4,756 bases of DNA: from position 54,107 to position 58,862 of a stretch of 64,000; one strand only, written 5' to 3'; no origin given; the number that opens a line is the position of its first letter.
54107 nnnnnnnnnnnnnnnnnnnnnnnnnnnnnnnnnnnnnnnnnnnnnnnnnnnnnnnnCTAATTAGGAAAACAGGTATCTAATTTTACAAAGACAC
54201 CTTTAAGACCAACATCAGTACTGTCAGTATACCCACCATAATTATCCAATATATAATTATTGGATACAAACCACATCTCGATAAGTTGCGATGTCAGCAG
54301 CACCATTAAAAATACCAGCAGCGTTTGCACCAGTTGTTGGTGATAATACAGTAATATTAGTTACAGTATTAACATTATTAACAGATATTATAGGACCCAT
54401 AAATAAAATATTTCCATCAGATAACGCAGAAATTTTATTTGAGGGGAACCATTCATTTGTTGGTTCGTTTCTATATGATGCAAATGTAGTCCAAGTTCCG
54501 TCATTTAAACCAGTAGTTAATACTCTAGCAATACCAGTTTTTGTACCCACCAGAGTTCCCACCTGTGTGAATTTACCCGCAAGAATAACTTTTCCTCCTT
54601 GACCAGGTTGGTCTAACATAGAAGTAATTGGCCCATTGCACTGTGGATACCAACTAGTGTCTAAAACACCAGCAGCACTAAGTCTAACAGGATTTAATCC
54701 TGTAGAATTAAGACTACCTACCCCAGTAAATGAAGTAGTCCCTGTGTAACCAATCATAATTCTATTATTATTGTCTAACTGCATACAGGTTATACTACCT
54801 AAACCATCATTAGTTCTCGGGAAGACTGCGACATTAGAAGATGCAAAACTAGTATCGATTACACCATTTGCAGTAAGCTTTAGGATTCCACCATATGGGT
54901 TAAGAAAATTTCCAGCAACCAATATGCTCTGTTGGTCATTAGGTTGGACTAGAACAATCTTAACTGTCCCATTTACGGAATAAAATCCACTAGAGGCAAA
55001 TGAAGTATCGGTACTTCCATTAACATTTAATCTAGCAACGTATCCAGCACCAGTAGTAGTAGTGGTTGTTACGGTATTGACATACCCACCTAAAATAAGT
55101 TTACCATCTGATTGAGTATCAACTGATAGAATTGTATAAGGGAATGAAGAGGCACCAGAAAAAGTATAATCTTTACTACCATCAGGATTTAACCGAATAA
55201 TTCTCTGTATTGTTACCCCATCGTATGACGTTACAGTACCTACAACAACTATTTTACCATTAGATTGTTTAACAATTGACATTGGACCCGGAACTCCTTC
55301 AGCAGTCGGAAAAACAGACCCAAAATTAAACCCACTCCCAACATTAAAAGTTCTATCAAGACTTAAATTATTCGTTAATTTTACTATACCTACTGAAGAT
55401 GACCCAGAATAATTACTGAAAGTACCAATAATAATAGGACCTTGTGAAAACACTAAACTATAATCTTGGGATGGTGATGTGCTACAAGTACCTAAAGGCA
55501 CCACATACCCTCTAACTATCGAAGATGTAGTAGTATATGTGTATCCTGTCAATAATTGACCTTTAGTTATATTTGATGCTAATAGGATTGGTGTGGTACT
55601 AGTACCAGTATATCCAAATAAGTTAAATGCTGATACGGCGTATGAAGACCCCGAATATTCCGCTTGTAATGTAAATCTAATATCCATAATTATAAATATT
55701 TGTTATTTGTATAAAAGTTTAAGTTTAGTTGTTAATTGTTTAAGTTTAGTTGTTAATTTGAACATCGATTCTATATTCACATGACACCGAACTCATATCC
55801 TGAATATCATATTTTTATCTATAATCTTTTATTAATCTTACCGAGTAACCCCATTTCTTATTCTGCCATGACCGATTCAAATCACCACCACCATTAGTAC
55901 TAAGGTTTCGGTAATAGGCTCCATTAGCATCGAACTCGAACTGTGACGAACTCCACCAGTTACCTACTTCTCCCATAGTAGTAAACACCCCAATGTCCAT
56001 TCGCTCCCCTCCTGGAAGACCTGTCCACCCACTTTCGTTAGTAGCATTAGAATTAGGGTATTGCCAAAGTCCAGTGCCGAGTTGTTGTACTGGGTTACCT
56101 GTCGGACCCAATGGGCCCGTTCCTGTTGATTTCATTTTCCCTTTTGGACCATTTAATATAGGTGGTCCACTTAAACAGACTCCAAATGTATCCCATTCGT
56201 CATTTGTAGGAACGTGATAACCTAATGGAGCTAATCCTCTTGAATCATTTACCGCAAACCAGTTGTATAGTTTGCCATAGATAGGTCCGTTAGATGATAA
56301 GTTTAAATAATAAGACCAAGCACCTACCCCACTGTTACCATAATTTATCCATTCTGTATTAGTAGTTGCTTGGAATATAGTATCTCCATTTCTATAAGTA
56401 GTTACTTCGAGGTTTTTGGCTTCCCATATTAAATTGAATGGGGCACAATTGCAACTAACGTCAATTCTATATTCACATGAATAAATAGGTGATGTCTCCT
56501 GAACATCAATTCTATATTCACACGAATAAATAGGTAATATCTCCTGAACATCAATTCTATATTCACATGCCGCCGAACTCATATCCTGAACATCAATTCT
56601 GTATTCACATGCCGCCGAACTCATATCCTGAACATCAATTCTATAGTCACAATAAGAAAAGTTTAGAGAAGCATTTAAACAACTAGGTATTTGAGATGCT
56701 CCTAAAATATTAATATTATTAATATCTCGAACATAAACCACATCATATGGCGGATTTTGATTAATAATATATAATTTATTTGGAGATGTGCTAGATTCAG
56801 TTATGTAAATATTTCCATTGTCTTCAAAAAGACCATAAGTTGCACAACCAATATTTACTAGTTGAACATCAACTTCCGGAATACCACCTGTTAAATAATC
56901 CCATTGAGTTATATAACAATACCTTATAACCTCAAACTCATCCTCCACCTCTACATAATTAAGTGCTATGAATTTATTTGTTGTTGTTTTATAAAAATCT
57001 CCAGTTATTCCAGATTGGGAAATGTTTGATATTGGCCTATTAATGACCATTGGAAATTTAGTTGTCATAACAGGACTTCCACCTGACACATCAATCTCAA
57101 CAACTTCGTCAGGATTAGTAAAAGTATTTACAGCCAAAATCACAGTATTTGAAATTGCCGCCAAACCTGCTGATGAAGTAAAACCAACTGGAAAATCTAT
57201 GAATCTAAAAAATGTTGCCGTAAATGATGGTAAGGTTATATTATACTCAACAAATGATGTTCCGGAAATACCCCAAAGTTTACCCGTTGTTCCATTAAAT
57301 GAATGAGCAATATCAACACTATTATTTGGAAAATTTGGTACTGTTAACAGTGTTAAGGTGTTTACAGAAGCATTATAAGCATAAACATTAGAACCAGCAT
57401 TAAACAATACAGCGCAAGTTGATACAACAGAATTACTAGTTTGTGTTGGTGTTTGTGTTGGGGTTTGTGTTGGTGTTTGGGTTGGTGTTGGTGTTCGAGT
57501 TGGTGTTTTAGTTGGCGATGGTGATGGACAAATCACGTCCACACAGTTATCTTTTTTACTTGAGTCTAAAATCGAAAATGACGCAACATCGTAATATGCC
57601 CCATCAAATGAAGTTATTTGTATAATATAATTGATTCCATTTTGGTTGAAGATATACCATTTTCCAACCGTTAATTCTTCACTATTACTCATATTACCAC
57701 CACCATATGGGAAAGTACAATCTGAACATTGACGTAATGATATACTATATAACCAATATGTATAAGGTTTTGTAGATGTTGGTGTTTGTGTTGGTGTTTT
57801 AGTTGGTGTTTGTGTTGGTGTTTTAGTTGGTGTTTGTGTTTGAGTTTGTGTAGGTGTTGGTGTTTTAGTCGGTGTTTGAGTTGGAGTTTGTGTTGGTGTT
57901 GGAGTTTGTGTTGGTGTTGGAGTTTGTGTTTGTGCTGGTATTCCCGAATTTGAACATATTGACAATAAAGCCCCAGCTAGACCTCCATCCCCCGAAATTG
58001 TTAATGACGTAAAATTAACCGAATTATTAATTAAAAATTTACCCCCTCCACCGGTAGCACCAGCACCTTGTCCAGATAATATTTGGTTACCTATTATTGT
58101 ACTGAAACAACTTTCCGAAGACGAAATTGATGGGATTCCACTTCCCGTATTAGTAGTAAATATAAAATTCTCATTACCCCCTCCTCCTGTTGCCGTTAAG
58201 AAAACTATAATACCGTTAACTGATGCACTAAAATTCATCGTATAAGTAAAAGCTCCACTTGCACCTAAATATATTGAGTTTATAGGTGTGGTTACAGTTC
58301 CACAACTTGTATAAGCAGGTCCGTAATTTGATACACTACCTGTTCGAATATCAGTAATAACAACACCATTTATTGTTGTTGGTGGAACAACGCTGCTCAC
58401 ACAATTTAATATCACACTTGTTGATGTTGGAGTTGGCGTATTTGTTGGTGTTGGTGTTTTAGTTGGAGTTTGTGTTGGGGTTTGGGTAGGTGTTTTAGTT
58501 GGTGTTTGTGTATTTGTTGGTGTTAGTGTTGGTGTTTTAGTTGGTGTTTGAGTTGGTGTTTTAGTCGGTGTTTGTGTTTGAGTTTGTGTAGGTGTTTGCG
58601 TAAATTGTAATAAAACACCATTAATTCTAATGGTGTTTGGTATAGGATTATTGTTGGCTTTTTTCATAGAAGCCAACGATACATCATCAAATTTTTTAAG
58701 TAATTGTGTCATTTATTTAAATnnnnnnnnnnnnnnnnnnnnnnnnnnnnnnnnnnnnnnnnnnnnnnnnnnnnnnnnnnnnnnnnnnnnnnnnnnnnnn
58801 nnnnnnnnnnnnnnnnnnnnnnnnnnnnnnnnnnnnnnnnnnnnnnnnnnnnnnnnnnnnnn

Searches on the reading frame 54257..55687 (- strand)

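Call 9: search_protein_families(library=pfam, proteins=[window:54257-55687:-], max_evalue=0.01)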
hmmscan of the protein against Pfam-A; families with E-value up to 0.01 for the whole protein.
window:54257-55687:- (476 aa): 1 family
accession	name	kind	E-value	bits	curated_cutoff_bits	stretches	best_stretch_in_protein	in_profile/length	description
PF17164.10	DUF5122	-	1.5e-32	112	27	4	141-176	1-36/36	Domain of unknown function (DUF5122) beta-propeller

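Call 10: search_protein_families(library=phrogs, proteins=[window:54257-55687:-], max_evalue=0.001)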
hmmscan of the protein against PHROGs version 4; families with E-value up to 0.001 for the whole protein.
window:54257-55687:- (476 aa): 0 families

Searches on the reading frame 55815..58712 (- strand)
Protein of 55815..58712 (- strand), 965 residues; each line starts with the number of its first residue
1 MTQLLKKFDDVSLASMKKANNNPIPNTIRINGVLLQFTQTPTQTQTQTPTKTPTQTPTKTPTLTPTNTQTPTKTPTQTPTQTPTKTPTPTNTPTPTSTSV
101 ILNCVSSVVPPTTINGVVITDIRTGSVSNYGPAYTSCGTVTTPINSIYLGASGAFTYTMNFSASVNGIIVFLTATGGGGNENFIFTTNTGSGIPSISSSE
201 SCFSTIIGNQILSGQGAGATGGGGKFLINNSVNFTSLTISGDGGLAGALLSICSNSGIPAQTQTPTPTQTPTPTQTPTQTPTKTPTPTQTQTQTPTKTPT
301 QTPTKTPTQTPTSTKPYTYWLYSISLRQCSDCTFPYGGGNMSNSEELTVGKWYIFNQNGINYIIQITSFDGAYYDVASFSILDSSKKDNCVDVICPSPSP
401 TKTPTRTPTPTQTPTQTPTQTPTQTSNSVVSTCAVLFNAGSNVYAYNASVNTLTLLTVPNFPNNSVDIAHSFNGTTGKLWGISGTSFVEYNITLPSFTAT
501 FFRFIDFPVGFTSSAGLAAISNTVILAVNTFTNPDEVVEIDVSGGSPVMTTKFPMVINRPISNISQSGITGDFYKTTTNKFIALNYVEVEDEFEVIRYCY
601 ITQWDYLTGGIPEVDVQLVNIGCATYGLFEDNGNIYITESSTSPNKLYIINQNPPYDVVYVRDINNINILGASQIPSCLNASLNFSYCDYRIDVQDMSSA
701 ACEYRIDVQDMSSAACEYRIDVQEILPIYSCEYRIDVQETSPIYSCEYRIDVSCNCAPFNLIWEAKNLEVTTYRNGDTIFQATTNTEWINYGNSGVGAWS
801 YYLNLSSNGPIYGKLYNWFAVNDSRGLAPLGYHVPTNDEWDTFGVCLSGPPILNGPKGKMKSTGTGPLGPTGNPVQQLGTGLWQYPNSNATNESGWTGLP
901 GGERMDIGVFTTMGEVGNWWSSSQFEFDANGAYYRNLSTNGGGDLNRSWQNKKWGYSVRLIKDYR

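Call 9: search_protein_families(library=pfam, proteins=[window:55815-58712:-], max_evalue=0.01)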
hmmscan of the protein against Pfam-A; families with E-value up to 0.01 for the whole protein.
window:55815-58712:- (965 aa): 1 family
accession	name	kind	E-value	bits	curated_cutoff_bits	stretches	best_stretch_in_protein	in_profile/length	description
PF09603.15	Fib_succ_major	-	6.5e-26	92.2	33.9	1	761-962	6-187/187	Fibrobacter succinogenes major domain (Fib_succ_major)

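Call 10: search_protein_families(library=phrogs, proteins=[window:55815-58712:-], max_evalue=0.001)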
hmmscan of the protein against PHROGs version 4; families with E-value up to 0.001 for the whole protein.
window:55815-58712:- (965 aa): 1 family
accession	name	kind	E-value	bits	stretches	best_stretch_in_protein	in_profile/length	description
phrog_15511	-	unknown function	3.9e-19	70.1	3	257-315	214-276/511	-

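Call 19: find_encoding_contigs(protein=window:55815-58712:-, flank=10000, max_places=6)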
Protein window:55815-58712:- (965 aa): no gene with exactly this product is on record in the collection.
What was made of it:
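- Tried and rejected: The neighbouring protein is not on record (call 19).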
